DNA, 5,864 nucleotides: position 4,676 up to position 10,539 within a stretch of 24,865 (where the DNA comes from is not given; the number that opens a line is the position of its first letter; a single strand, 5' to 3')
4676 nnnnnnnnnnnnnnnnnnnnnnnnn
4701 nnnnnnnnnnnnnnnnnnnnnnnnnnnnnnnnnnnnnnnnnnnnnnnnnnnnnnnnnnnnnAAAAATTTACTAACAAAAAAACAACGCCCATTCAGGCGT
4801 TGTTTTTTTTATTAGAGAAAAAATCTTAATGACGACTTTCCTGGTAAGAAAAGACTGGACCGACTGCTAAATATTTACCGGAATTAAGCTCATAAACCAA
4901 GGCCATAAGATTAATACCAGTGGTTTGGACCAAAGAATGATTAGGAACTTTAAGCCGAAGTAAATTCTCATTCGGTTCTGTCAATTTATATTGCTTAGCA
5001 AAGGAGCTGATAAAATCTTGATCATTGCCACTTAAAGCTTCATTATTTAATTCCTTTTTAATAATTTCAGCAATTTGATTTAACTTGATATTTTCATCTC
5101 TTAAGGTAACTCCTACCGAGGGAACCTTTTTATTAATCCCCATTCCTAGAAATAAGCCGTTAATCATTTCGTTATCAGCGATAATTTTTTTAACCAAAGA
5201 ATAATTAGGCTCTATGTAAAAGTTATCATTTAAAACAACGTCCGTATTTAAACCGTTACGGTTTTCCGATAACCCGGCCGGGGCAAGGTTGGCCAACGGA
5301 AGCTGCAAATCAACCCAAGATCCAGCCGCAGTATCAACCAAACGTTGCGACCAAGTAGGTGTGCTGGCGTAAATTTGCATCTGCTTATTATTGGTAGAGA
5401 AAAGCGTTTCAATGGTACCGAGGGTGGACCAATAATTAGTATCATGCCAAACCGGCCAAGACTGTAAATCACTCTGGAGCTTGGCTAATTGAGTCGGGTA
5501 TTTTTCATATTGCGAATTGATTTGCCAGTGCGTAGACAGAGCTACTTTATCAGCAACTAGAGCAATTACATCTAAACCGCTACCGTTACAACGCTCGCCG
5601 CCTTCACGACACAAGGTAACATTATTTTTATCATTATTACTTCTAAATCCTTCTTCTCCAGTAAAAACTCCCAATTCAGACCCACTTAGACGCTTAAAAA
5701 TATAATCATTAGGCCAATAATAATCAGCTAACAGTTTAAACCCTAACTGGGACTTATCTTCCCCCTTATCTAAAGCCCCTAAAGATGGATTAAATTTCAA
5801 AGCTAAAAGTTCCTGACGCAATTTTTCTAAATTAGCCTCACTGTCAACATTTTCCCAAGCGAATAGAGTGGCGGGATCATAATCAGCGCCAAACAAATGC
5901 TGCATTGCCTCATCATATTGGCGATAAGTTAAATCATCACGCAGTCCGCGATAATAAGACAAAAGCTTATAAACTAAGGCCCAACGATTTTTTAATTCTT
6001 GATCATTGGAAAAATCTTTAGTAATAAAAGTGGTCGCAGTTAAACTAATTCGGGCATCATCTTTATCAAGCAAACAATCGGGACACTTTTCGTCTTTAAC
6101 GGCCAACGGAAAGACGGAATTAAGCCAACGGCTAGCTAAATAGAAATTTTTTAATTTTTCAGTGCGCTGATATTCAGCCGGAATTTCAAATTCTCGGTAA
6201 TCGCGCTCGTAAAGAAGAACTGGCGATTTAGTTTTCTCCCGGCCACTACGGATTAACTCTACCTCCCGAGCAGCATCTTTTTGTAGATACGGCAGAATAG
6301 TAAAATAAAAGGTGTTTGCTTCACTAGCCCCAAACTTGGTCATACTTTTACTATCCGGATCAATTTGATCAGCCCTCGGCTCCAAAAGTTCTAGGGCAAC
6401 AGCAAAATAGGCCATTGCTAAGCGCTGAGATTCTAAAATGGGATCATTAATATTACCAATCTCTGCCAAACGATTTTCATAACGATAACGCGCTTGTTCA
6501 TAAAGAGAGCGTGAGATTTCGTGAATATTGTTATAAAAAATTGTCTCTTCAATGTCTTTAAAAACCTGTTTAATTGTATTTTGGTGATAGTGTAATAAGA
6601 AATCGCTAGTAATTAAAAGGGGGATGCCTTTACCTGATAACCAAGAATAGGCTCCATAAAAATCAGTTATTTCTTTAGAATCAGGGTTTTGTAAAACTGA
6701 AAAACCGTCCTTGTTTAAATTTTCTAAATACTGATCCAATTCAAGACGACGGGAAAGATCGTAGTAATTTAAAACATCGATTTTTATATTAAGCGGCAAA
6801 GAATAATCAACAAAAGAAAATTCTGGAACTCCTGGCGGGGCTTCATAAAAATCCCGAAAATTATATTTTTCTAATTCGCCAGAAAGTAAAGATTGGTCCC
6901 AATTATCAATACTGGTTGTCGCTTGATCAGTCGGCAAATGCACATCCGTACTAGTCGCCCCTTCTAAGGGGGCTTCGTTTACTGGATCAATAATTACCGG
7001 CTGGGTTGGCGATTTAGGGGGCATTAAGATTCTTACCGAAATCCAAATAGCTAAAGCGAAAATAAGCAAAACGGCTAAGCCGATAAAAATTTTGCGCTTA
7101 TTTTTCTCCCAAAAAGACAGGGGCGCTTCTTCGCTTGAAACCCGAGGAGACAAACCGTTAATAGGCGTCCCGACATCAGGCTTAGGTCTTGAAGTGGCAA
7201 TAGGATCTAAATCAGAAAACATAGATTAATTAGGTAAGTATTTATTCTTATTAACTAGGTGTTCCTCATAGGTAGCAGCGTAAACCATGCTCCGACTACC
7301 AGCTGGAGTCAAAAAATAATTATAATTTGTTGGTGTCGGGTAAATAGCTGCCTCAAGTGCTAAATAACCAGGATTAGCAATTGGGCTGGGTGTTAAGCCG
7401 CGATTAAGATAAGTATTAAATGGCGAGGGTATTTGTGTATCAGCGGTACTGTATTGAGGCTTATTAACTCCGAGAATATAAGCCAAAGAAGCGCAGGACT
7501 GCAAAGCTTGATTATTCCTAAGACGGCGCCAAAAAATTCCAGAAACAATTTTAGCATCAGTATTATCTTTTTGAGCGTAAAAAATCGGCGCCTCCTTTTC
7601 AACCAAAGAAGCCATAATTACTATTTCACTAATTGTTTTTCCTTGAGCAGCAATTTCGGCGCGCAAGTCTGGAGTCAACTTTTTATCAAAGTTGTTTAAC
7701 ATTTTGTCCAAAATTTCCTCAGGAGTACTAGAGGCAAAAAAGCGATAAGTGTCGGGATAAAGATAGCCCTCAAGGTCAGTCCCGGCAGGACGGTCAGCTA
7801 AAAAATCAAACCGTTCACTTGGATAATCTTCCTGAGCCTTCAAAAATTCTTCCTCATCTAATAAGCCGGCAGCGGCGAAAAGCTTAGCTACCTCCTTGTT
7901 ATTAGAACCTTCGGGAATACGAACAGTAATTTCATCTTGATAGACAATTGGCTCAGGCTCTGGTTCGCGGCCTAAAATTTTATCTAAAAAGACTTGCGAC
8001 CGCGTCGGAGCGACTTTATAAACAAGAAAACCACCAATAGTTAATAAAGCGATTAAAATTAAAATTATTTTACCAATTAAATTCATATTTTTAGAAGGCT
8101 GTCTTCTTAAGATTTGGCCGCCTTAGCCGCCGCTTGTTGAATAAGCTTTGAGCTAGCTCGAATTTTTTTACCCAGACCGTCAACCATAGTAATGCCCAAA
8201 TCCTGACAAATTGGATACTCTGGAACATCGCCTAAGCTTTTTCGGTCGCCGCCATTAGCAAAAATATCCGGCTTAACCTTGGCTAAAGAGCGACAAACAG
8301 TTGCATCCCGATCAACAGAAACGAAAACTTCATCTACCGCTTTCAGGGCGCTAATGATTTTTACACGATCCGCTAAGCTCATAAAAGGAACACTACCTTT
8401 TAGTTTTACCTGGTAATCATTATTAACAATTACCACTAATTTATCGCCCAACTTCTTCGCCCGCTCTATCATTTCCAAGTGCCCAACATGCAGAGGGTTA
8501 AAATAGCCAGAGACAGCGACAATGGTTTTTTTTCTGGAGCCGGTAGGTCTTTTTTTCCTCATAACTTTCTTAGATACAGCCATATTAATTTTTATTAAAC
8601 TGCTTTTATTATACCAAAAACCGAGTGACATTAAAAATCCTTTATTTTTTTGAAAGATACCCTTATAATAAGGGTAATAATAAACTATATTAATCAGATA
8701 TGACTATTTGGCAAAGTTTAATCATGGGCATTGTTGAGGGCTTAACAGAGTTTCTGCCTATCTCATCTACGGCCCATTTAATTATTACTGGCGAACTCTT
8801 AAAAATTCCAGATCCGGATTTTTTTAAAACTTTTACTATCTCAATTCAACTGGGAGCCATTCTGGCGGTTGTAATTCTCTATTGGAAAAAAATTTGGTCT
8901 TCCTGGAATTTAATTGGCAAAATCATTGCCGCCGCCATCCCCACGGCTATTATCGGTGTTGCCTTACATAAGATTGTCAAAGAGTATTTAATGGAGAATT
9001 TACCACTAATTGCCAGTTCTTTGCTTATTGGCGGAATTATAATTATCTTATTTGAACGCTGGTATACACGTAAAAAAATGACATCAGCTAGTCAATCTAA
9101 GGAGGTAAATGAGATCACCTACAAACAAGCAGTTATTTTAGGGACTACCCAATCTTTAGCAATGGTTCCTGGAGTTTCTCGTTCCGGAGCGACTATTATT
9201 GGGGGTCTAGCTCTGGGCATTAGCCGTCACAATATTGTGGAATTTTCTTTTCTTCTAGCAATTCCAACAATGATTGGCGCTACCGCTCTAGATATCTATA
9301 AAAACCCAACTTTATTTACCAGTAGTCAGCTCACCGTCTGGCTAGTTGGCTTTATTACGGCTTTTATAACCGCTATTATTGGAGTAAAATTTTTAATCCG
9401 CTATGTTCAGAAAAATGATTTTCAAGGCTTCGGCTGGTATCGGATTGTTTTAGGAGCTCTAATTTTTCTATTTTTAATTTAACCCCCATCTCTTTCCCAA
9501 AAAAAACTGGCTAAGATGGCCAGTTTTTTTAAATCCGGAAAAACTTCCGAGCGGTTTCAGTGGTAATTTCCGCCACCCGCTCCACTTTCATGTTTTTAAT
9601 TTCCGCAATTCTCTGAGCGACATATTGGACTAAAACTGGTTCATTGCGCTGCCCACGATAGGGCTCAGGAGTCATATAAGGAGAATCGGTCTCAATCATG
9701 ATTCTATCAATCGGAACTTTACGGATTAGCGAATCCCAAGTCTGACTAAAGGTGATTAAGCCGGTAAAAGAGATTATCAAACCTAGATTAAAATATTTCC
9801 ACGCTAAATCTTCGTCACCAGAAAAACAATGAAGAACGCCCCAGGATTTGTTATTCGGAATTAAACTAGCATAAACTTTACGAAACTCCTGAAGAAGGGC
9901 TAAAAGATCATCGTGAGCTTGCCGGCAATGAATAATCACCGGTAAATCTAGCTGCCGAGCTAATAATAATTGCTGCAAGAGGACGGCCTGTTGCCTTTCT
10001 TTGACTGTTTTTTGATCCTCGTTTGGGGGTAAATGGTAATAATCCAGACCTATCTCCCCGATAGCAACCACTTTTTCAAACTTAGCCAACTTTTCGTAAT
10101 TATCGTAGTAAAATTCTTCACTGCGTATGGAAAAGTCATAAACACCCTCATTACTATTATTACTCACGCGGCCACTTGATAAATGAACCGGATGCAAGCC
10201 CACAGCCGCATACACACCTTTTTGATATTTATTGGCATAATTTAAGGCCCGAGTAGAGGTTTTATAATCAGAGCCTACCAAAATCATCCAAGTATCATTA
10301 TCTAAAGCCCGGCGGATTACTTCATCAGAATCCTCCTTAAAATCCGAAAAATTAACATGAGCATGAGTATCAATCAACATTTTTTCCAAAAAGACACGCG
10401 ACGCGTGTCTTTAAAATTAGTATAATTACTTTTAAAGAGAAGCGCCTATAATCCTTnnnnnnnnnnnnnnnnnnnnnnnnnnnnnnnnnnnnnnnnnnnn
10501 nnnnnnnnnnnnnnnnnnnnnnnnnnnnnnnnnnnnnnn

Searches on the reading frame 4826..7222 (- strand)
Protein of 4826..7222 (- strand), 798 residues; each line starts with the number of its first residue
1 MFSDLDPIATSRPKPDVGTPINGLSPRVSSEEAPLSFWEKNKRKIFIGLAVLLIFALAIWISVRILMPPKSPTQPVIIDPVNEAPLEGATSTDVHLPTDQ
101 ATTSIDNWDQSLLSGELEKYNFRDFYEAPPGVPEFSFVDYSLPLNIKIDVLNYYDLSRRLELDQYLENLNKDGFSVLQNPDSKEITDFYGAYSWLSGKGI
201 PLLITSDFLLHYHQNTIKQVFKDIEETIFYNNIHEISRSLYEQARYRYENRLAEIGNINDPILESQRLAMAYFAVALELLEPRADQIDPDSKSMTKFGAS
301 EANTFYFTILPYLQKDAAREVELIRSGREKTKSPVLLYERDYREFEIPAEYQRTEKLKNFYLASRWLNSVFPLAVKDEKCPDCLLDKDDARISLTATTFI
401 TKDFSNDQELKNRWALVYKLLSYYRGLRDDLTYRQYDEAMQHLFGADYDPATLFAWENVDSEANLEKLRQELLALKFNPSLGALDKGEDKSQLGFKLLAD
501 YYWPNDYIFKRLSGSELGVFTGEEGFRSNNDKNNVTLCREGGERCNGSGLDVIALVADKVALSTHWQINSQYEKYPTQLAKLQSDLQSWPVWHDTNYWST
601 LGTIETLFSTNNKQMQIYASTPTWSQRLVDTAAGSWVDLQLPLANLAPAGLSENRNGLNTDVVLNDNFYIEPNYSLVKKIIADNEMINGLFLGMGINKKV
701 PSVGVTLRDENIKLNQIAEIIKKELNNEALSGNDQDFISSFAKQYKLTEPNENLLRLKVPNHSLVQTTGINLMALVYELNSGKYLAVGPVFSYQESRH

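Call 9: search_protein_families(library=pfam, proteins=[window:4826-7222:-], max_evalue=0.001)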
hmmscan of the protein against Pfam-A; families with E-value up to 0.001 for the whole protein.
window:4826-7222:- (798 aa): 1 family
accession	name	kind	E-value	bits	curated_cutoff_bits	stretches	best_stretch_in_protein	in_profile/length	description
PF11369.13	DUF3160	-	4.6e-60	204.3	25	1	166-750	5-535/632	Protein of unknown function (DUF3160)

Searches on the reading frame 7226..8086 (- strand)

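Call 9: search_protein_families(library=pfam, proteins=[window:7226-8086:-], max_evalue=0.001)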
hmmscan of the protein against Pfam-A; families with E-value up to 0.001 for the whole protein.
window:7226-8086:- (286 aa): 1 family
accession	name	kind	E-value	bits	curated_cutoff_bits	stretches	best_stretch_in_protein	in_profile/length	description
PF02618.21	YceG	-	3.2e-55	188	32.4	1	50-282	66-275/275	YceG-like family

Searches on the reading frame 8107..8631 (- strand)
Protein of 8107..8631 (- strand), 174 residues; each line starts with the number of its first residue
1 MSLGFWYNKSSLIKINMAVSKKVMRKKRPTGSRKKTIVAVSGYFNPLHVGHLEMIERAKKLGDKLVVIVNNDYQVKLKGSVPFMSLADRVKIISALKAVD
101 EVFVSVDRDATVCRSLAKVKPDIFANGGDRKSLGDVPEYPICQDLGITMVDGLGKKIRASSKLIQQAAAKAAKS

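Call 9: search_protein_families(library=pfam, proteins=[window:8107-8631:-], max_evalue=0.001)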
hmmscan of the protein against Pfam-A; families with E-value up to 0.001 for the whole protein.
window:8107-8631:- (174 aa): 1 family
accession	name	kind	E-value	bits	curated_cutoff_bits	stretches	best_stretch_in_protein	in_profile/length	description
PF01467.32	CTP_transf_like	-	9.8e-18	65.1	21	1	41-129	3-89/133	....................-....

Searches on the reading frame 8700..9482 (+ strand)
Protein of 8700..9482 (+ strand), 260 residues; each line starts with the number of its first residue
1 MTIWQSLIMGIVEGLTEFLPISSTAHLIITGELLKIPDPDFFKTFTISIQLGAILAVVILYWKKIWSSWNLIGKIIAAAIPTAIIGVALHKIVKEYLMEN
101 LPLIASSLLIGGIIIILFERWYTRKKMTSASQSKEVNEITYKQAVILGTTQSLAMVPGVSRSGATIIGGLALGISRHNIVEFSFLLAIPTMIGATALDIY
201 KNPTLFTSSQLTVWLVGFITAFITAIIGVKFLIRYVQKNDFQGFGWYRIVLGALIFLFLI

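Call 9: search_protein_families(library=pfam, proteins=[window:8700-9482:+], max_evalue=0.001)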
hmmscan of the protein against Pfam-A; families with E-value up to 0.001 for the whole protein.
window:8700-9482:+ (260 aa): 1 family
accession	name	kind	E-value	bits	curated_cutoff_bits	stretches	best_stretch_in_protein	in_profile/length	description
PF02673.24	BacA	-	1.1e-78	264.9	33.4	1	7-254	2-257/257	Bacitracin resistance protein BacA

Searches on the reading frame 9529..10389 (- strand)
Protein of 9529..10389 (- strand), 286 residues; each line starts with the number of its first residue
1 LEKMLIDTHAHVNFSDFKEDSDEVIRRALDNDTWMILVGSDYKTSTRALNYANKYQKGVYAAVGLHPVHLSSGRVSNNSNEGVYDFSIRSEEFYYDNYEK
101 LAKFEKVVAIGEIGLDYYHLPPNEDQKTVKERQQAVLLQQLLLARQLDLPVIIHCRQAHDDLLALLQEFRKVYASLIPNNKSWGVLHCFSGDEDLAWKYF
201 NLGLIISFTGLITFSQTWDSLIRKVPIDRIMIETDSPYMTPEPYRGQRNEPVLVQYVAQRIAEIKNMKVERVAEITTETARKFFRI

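Call 9: search_protein_families(library=pfam, proteins=[window:9529-10389:-], max_evalue=0.001)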
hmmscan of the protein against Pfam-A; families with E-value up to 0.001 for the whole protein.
window:9529-10389:- (286 aa): 1 family
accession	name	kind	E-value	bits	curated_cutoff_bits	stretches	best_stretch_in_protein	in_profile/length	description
PF01026.27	TatD_DNase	-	2.3e-77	260.3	27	1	6-285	1-253/253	TatD related DNase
